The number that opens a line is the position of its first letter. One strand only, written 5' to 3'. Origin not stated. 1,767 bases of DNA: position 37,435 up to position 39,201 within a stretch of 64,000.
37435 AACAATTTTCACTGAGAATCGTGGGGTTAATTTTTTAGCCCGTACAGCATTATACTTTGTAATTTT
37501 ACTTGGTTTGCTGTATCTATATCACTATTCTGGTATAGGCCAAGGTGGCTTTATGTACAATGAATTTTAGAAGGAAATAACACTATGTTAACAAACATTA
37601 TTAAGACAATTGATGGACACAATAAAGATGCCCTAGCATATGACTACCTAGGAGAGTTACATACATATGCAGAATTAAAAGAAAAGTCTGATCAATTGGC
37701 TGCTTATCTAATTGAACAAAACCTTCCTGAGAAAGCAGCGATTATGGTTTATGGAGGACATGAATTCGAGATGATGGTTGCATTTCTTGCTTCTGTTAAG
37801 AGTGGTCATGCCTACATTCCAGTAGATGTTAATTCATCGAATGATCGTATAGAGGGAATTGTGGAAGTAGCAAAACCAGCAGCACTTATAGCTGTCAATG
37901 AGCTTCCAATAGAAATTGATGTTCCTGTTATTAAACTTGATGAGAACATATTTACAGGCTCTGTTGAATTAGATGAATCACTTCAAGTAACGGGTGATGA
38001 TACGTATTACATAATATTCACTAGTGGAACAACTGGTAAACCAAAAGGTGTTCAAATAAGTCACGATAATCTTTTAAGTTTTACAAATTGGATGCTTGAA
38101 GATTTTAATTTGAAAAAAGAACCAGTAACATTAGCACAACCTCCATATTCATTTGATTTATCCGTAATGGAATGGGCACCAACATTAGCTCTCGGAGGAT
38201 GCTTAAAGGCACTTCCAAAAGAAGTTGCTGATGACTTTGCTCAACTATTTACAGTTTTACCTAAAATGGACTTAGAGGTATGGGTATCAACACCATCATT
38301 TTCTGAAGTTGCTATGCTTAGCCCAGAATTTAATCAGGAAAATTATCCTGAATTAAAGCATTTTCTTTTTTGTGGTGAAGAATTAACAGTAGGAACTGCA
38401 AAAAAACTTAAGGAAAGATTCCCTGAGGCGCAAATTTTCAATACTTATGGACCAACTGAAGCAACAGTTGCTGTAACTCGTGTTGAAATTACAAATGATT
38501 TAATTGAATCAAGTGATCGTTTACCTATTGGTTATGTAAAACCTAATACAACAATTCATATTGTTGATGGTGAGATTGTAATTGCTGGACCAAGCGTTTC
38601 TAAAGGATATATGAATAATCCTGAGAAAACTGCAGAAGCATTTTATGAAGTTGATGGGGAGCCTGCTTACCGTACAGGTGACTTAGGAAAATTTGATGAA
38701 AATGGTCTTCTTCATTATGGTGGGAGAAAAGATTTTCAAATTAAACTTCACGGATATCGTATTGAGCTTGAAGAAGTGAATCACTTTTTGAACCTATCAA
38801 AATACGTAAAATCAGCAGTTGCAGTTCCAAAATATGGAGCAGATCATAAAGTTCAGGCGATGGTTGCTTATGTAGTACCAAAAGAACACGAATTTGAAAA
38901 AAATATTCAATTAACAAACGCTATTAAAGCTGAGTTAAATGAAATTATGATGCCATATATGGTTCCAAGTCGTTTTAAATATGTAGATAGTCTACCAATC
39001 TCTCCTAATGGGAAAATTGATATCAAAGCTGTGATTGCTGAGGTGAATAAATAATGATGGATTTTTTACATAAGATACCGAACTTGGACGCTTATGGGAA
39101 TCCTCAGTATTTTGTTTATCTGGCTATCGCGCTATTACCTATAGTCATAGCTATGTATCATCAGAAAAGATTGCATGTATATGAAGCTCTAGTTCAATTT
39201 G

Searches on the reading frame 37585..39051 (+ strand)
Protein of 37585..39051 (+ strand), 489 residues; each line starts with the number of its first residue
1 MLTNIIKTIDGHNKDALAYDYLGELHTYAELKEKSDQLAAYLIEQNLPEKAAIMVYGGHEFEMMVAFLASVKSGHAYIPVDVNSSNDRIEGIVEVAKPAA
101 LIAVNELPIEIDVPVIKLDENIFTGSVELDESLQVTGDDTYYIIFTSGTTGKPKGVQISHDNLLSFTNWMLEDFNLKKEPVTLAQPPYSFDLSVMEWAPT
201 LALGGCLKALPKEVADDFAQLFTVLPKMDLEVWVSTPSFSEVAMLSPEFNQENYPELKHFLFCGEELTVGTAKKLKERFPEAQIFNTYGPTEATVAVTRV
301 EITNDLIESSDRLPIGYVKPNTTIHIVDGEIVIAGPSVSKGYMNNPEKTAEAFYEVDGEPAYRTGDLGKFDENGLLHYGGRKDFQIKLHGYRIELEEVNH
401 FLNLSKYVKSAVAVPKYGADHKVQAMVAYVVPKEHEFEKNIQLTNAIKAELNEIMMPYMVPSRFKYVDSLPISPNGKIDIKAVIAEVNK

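Call 72: search_protein_families(library=pfam, proteins=[window:37585-39051:+], max_evalue=0.00001)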
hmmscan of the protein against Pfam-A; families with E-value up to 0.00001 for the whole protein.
window:37585-39051:+ (489 aa): 2 families
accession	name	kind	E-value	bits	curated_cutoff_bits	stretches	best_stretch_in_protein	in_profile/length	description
PF00501.34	AMP-binding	-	1.6e-65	221.9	29.9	1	13-342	8-383/384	AMP-binding enzyme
PF13193.12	AMP-binding_C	-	2.4e-10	41.6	24.5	1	398-477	2-76/76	AMP-binding enzyme C-terminal domain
